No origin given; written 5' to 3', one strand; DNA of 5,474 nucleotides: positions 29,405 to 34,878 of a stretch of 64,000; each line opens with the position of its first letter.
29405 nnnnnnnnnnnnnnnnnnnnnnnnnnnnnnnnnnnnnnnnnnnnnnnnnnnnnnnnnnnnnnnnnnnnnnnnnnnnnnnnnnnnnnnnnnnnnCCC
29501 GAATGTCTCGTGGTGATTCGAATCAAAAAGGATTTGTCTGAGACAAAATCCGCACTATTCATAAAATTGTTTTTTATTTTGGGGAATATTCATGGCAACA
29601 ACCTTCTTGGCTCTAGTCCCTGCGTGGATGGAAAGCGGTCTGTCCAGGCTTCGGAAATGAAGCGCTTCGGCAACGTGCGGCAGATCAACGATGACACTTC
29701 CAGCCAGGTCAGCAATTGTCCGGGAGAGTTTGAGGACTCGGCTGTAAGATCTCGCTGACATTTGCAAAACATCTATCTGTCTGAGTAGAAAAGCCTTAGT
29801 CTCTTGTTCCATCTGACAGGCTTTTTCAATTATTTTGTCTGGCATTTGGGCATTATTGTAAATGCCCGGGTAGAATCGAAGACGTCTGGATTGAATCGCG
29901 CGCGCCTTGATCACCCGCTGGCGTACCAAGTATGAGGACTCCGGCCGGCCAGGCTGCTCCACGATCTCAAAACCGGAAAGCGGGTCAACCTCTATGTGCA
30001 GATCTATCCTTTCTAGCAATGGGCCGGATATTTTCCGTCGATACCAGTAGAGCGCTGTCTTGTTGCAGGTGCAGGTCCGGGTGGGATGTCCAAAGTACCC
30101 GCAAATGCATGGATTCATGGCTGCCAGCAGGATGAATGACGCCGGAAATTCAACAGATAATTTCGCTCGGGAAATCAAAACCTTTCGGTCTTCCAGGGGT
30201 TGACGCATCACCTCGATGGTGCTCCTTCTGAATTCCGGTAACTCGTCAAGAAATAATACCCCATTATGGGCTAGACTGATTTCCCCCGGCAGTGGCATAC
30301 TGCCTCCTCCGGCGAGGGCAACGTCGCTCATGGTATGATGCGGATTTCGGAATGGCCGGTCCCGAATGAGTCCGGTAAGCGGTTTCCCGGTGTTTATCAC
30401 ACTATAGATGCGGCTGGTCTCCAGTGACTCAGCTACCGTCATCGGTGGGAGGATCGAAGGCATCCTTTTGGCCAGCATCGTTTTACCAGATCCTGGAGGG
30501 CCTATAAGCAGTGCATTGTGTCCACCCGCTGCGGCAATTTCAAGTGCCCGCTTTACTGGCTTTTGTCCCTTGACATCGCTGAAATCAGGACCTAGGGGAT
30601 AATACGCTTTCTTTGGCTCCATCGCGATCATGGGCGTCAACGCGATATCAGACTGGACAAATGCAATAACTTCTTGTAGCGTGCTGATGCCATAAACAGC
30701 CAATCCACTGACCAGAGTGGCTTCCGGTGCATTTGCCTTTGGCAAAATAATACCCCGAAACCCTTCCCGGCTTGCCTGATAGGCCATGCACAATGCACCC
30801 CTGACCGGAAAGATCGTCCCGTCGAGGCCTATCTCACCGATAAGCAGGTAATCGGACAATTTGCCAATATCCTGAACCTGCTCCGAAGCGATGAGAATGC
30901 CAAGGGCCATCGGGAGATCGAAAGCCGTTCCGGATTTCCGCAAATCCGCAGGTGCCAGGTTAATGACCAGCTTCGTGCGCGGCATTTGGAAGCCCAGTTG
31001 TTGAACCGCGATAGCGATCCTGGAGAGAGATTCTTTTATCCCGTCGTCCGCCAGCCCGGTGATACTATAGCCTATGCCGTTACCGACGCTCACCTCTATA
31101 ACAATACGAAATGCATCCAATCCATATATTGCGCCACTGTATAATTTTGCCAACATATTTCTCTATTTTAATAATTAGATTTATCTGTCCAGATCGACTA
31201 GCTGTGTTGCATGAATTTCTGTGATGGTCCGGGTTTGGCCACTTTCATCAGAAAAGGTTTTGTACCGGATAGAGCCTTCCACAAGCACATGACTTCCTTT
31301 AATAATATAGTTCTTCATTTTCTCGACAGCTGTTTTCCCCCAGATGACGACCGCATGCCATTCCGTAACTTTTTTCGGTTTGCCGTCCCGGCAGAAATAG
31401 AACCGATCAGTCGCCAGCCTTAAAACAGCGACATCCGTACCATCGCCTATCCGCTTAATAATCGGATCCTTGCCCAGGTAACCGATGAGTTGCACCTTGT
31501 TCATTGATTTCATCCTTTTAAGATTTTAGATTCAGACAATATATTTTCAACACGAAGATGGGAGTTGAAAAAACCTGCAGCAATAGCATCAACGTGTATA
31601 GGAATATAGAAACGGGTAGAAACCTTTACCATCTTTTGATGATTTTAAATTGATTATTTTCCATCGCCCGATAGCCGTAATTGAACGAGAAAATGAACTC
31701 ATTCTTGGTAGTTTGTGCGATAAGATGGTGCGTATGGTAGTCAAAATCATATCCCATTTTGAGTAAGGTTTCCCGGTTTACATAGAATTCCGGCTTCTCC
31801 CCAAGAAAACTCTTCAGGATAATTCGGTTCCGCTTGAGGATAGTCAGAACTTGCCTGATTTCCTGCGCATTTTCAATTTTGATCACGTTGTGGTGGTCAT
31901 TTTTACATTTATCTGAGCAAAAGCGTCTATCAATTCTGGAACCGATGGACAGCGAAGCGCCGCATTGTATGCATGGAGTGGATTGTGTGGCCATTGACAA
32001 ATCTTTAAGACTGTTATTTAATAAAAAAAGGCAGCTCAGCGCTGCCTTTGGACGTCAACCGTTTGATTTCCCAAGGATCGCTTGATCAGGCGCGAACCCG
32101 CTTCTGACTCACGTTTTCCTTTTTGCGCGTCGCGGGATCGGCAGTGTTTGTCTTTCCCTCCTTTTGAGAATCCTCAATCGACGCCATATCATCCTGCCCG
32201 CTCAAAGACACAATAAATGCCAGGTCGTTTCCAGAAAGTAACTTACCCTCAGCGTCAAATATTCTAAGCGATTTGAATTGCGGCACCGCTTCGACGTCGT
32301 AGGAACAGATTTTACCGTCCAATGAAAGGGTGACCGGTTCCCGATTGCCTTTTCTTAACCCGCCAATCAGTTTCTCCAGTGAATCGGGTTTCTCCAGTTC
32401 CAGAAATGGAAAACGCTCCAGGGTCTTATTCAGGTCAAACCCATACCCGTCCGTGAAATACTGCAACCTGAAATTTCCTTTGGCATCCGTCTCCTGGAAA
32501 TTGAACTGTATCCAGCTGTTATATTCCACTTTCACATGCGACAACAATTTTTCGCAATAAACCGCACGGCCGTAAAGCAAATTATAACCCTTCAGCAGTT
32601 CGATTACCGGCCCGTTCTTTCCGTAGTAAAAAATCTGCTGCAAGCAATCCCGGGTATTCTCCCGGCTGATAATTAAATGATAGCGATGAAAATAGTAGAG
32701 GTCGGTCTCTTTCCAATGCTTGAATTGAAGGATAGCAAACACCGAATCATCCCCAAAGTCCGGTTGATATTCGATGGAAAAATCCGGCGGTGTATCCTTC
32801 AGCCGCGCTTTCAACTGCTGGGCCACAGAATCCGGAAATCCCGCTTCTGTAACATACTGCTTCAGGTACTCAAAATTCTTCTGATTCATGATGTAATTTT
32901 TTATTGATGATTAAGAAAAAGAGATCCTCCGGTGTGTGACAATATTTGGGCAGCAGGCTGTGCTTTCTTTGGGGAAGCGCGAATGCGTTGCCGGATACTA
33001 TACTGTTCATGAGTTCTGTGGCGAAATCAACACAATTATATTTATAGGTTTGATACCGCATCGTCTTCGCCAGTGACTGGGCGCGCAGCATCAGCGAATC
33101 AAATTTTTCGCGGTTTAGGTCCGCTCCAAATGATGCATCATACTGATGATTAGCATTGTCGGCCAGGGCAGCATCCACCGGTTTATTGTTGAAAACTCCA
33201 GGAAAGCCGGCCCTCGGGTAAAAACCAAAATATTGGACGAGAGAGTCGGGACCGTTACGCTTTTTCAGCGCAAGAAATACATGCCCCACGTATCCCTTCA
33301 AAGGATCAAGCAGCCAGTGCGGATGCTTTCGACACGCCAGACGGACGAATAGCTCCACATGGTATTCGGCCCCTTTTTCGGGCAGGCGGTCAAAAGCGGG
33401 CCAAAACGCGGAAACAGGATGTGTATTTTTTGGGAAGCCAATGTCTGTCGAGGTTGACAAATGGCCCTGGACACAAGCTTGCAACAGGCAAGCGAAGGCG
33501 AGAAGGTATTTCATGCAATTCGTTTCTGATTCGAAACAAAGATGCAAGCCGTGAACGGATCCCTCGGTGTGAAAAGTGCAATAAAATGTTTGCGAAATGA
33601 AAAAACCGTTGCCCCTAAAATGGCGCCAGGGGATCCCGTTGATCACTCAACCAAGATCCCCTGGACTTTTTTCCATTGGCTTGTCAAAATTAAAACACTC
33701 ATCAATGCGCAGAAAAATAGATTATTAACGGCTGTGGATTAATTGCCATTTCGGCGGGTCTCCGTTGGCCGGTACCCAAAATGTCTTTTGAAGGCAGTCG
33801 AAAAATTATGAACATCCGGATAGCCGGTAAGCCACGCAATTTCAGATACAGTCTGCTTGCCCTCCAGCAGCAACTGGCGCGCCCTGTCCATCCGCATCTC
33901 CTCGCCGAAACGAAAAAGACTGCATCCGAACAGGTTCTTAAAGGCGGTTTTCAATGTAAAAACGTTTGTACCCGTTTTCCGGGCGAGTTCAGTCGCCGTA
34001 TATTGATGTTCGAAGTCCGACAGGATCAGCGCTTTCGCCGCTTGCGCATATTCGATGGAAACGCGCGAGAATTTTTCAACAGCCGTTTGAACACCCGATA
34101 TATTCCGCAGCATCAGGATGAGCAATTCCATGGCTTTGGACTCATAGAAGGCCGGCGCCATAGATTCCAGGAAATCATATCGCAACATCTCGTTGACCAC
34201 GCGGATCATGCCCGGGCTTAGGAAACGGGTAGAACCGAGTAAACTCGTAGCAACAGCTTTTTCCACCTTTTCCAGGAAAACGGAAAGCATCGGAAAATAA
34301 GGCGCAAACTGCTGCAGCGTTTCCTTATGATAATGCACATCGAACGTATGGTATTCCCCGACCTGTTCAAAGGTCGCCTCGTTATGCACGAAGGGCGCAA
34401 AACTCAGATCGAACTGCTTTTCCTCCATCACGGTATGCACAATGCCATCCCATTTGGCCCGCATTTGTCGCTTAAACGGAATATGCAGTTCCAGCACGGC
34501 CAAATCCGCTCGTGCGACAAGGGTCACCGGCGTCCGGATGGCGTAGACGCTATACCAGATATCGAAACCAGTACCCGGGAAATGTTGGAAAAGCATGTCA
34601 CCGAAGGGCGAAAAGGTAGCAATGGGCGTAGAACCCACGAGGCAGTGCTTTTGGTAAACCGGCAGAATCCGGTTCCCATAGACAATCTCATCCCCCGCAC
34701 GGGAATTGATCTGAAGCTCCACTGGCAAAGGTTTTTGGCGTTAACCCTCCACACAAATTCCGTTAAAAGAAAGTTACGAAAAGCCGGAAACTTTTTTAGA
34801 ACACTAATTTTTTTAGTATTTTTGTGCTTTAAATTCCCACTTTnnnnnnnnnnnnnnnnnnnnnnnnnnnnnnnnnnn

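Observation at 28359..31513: Element-borne SSB-ComM-YraN-SSB recombination module in a putative leading region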

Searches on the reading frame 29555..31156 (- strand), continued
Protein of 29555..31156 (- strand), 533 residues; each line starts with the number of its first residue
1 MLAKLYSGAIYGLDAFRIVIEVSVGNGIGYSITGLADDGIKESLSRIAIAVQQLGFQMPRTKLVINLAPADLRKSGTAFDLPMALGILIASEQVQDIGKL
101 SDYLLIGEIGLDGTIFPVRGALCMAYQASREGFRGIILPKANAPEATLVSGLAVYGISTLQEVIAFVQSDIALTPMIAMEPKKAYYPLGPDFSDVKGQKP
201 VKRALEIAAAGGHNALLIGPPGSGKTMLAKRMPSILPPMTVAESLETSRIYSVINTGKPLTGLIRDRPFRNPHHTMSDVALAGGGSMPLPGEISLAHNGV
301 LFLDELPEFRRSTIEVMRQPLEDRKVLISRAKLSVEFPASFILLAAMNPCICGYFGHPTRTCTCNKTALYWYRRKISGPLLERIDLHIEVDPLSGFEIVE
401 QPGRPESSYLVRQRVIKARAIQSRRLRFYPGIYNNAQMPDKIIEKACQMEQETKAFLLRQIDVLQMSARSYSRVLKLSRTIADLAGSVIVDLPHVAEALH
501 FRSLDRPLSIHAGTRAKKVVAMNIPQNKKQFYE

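Call 67: search_protein_families(library=pfam, proteins=[L009:11609-12187:+, L006:11599-12126:+, L176:11643-12446:+, L176:12490-12870:+, L009:12577-12786:+, L174:9096-9494:-, L005:12417-13493:+], max_evalue=0.05)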
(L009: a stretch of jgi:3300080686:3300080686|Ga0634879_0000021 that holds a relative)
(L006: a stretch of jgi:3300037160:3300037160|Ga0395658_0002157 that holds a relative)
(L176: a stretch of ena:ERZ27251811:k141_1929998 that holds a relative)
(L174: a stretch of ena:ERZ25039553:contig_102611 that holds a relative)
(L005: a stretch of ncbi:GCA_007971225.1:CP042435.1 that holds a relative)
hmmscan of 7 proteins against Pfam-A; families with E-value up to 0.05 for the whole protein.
L009:11609-12187:+ (192 aa): 2 families
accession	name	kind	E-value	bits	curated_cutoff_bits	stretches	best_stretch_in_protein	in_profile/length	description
PF08722.17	Tn7_TnsA-like_N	-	1.4e-05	26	26.5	1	57-115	15-81/85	TnsA-like endonuclease N terminal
PF14067.11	LssY_C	-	0.038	14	25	0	73-174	74-174/188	LssY C-terminus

L006:11599-12126:+ (175 aa): 2 families
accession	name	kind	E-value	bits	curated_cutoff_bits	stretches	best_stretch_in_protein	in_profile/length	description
PF08722.17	Tn7_TnsA-like_N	-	0.0025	18.8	26.5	1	45-76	21-53/85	TnsA-like endonuclease N terminal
PF05626.16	DUF790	-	0.022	14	28.8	1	19-65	270-320/387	Protein of unknown function (DUF790)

L176:11643-12446:+ (267 aa): 1 family
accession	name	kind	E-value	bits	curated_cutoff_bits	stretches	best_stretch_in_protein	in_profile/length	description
PF19446.4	DUF5984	-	6.2e-65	219.3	23.8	1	4-258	2-242/245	Family of unknown function (DUF5984)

L176:12490-12870:+ (126 aa): 0 families

L009:12577-12786:+ (69 aa): 1 family
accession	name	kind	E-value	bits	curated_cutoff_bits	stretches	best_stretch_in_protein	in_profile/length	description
PF18153.7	Cap15_CD_rec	-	0.013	16.2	31.2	1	15-68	41-96/122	Cap15, cyclic dinucleotide receptor domain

L174:9096-9494:- (132 aa): 1 family
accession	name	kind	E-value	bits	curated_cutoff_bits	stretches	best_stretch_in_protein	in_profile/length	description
PF13366.12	PDDEXK_3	-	1.6e-31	109.5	22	1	4-117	2-117/117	PD-(D/E)XK nuclease superfamily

L005:12417-13493:+ (358 aa): 1 family
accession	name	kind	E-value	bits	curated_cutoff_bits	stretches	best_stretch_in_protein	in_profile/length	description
PF06067.16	DUF932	-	1.4e-64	218.5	23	1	95-325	1-224/227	Domain of unknown function (DUF932)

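Call 101: search_solved_structures(query=window:29555-31156:-, max_evalue=1e-10)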
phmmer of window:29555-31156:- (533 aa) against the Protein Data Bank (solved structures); distinct sequences matched with E-value up to 1e-10: 1.
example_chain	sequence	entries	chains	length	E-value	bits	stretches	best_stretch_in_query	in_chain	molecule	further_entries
8rxd_F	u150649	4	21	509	3.2e-110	372.5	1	10-503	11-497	Competence related protein ComM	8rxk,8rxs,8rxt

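Call 110: search_dna_similar(query=window:29555-31156:-, collection=phages, mode=protein, max_rows=10)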
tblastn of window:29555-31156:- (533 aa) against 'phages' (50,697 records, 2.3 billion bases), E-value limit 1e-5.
Records with a match: 32; places in all: 32; records where one place covers at least 80% of the query: 15.
Best place of each record, by identity: <60% 32.
By first word of the organism name: Bacteriophage 21; Acinetobacter 4; Salmonella 3; Evtepia 2; Acetoanaerobium 1; Escherichia 1.
By host as written in the record: - 25; Homo sapiens 2; Salmonella enterica subsp. enterica serovar Kentucky 1; Evtepia sp. 1; Evtepia sp. 900546255 1; Acetoanaerobium noterae DSL2 1; Escherichia coli O157:H7 ATCC 43895 1.
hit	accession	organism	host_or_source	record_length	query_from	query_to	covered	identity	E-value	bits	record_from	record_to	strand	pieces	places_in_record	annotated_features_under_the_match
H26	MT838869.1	Bacteriophage sp.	human fecal samples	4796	1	506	95%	52.0%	4e-170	526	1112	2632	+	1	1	record has no annotation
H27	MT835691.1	Bacteriophage sp.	human fecal samples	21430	1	506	95%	51.7%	8e-165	523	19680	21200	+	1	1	record has no annotation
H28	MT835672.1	Bacteriophage sp.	human fecal samples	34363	1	506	95%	50.5%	3e-163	519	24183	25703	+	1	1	record has no annotation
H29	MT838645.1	Bacteriophage sp.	human fecal samples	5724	1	505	95%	45.3%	2e-135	437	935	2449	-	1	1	record has no annotation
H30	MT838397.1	Bacteriophage sp.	human fecal samples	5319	1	506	95%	44.3%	2e-127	413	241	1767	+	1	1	record has no annotation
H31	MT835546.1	Bacteriophage sp.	human fecal samples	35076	1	506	95%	43.7%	3e-127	415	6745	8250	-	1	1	record has no annotation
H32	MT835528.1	Bacteriophage sp.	human fecal samples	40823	1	506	95%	43.5%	1e-132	431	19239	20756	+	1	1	record has no annotation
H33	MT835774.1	Bacteriophage sp.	human fecal samples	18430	1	506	95%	42.9%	5e-127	414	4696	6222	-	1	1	record has no annotation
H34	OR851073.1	Salmonella phage S.Kent 1-2-1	Salmonella enterica subsp. enterica ...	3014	2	511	96%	41.8%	7e-112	360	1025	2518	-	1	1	record has no annotation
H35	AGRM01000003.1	Salmonella enterica subsp. houtenae str. ATCC BAA-1581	Homo sapiens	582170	2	511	96%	41.2%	2e-106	355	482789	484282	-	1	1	Mg chelatase-like protein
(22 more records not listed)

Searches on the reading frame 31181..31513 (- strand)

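Call 4: search_protein_families(library=pfam, proteins=[window:31181-31513:-], max_evalue=0.01)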
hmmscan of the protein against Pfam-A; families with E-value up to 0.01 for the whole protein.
window:31181-31513:- (110 aa): 1 family
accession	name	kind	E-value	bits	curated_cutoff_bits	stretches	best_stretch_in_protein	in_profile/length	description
PF00436.31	SSB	-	3e-26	91.9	26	1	4-105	1-101/104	Single-strand binding protein family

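Call 66: search_protein_families(library=ncbifam, proteins=[window:31181-31513:-], max_evalue=0.01)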
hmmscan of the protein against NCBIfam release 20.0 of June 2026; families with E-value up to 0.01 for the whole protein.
window:31181-31513:- (110 aa): 19 families
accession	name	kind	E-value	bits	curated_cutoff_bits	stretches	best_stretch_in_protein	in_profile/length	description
TIGR00621.2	ssb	subfamily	6e-30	104.7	53.95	1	2-105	2-104/165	single-stranded DNA-binding protein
NF005406.0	PRK06958.1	subfamily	1e-23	84.7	252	1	1-105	1-105/182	single-stranded DNA-binding protein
NF006533.0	PRK09010.1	subfamily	1.1e-21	77.6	260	1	2-101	4-103/177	single-stranded DNA-binding protein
NF006445.0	PRK08763.1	subfamily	2.8e-21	76.4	246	1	3-105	4-105/164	single-stranded DNA-binding protein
NF004972.0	PRK06341.1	equivalog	2.9e-21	76.1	254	1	3-101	4-103/166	single-stranded DNA-binding protein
NF005170.0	PRK06642.1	equivalog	3e-21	75.8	270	1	3-101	4-103/152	single-stranded DNA-binding protein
NF010292.0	PRK13732.1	subfamily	5.1e-19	68.8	265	1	2-101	4-102/175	single-stranded DNA-binding protein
NF004357.0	PRK05733.1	subfamily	5.1e-16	59.2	241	1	2-100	3-100/172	single-stranded DNA-binding protein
NF004948.0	PRK06293.1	equivalog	1.1e-14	54.7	156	1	4-103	1-94/161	single-stranded DNA-binding protein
NF006297.0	PRK08486.1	equivalog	8.3e-14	52.2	212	1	4-106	2-103/182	single-stranded DNA-binding protein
NF005579.0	PRK07274.1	equivalog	1.2e-13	50.8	169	1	4-104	2-98/131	single-stranded DNA-binding protein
NF005674.0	PRK07459.1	equivalog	7.7e-13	48.4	161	1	3-100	2-93/121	single-stranded DNA-binding protein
NF005241.0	PRK06751.1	equivalog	5.6e-12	46.1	313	1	4-104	2-99/173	single-stranded DNA-binding protein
NF005242.0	PRK06752.1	equivalog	2.4e-10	40.6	189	1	4-108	2-103/112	single-stranded DNA-binding protein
NF005580.0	PRK07275.1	subfamily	1.3e-09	38.4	254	1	4-104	2-99/162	single-stranded DNA-binding protein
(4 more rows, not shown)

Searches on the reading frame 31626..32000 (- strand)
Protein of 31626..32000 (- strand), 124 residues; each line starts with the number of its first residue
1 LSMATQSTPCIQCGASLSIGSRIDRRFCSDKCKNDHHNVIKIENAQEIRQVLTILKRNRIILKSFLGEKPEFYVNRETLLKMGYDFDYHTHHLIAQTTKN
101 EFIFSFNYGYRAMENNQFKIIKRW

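Call 4: search_protein_families(library=pfam, proteins=[window:31626-32000:-], max_evalue=0.01)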
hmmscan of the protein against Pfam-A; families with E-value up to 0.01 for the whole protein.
window:31626-32000:- (124 aa): 1 family
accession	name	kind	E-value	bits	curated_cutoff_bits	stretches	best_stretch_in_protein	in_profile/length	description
PF09889.16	DUF2116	-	0.0044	17.4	26.8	1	10-38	6-30/59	Probable treble clef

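Call 66: search_protein_families(library=ncbifam, proteins=[window:31626-32000:-], max_evalue=0.01)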
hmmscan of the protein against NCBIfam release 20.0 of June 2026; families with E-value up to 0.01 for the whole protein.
window:31626-32000:- (124 aa): 0 families

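Call 70: search_protein_representatives(protein=window:31626-32000:-)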
Query: 124 residues. Proteins with E-value up to 0.001 (for the whole library): 1180; up to 1e-10: 174; up to 1e-30: 0. The best 150 are listed.
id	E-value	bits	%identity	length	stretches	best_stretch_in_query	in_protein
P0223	1.0e-28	116.0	46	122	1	7-123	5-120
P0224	2.1e-26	108.5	44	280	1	9-122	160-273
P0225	2.1e-23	98.8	40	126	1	8-123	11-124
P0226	3.8e-23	98.0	45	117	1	10-121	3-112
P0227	6.7e-23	97.2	40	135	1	6-123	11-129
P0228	9.5e-22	93.5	41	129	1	19-123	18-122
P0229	3.1e-20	88.6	38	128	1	7-124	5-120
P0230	3.3e-20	88.5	39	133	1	8-113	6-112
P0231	1.1e-18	83.6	39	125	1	4-120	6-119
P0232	3.2e-18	82.1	41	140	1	7-121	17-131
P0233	9.0e-18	80.7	35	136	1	4-120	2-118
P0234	2.1e-17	79.5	40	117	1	10-123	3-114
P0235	5.4e-17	78.1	36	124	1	3-123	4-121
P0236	8.3e-17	77.5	46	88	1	44-123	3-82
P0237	1.2e-16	77.1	37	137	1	5-122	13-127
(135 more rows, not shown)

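Call 82: predict_structure(alignment_id=A4)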
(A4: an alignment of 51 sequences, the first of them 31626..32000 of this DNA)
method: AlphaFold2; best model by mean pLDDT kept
length: 124 residues; sequences in the alignment: 51
mean_pLDDT: 95.6   pTM: 0.77
mean pLDDT of the five models: 95.6, 95.5, 95.1, 94.5, 94.4
residues with pLDDT >= 90: 110; 70-90: 14; 50-70: 0; < 50: 0
segments of 3 or more residues with pLDDT < 50: none
pLDDT, mean of each block of 10 residues (from residue 1): 84 93 92 98 98 98 97 98 98 95 98 97 92
secondary structure, 60 per line:
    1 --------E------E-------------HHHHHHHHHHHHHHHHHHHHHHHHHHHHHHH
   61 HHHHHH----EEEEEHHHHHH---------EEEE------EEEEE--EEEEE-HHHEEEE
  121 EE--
elements in order: H30-66 E71-75 H76-81 E91-94 E101-105 E108-112 E117-122

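Call 84: fold_search(model_id=the predicted structure, library=pdb)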
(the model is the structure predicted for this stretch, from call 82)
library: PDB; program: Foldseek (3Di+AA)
matches with E <= 10: 200; with E <= 0.001: 0
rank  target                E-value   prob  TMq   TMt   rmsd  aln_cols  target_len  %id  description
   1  2w27_B                9.5e-02  0.30  0.25  0.12  12.1       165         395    9  CRYSTAL STRUCTURE OF THE BACILLUS SUBTILIS YKUI PROTEIN, WITH AN EAL DOMAIN, IN COMPLEX WITH SUBSTRATE C-DI-GMP AND CA (released 2009-02-24)
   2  2w27_A                5.0e-01  0.20  0.11  0.04   8.6        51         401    8  CRYSTAL STRUCTURE OF THE BACILLUS SUBTILIS YKUI PROTEIN, WITH AN EAL DOMAIN, IN COMPLEX WITH SUBSTRATE C-DI-GMP AND CA (released 2009-02-24)
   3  2bas_B                5.7e-01  0.12  0.13  0.06   9.4        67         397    9  Crystal Structure of the Bacillus subtilis YkuI Protein, with an EAL Domain. (released 2005-11-29)
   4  6man_A                8.9e-01  0.18  0.16  0.06   2.2        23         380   22  Crystal structure of a DnaN sliding clamp DNA polymerase III subunit beta from Rickettsia bellii RML369-C (released 2018-09-05)
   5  2bas_A                9.5e-01  0.12  0.13  0.05   9.7        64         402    9  Crystal Structure of the Bacillus subtilis YkuI Protein, with an EAL Domain. (released 2005-11-29)
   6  9a4o_B                1.2e+00  0.25  0.25  0.07   6.2        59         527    7  Integrative model of IF2-TAGH by crosslinking MS and deep learning (released 2024-09-18)
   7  6ptv_C                1.2e+00  0.15  0.16  0.06   2.2        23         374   17  Crystal structure of a DnaN sliding clamp (DNA polymerase III subunit beta) from Rickettsia rickettsii bound to grisel (released 2019-08-07)
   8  4rf6_B                1.2e+00  0.07  0.18  0.04  12.4        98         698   13  Crystal structure of double-domain arginine kinase from Anthopleura japonicas (released 2015-04-08)
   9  9ci7_B                1.5e+00  0.77  0.28  0.60   2.9        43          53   16  Structure of PNUTS:Tox4 complex (released 2025-05-21)
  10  6man_B                1.5e+00  0.11  0.16  0.06  10.3        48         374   19  Crystal structure of a DnaN sliding clamp DNA polymerase III subunit beta from Rickettsia bellii RML369-C (released 2018-09-05)
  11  6dlk_B                1.6e+00  0.10  0.16  0.06  10.3        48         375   17  Crystal structure of DNA polymerase III subunit beta from Rickettsia rickettsii (released 2018-10-03)
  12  6pny                  1.6e+00  0.06  0.17  0.17   7.9        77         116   16  X-ray Structure of Flpp3 (released 2020-02-26)
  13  5cfb_D                1.7e+00  0.04  0.13  0.06   9.8        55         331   11  Crystal Structure of Human Glycine Receptor alpha-3 Bound to Strychnine (released 2015-09-30)
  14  6dm6_B                1.8e+00  0.14  0.16  0.06   2.1        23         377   22  Structure of DNA polymerase III subunit beta from Rickettsia conorii in complex with a natural product (released 2019-06-12)
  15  6ptv_D                1.8e+00  0.09  0.16  0.06  10.3        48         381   17  Crystal structure of a DnaN sliding clamp (DNA polymerase III subunit beta) from Rickettsia rickettsii bound to grisel (released 2019-08-07)
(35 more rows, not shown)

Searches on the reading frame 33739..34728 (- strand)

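Call 4: search_protein_families(library=pfam, proteins=[window:33739-34728:-], max_evalue=0.01)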
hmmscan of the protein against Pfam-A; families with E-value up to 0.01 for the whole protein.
window:33739-34728:- (329 aa): 2 families
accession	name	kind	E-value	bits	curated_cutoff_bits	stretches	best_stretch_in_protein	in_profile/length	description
PF12833.13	HTH_18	-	1e-21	77.4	33.6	1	248-326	1-79/80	Helix-turn-helix domain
PF00165.29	HTH_AraC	-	2.1e-07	31.3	26.6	1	291-325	8-41/42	Bacterial regulatory helix-turn-helix proteins, AraC family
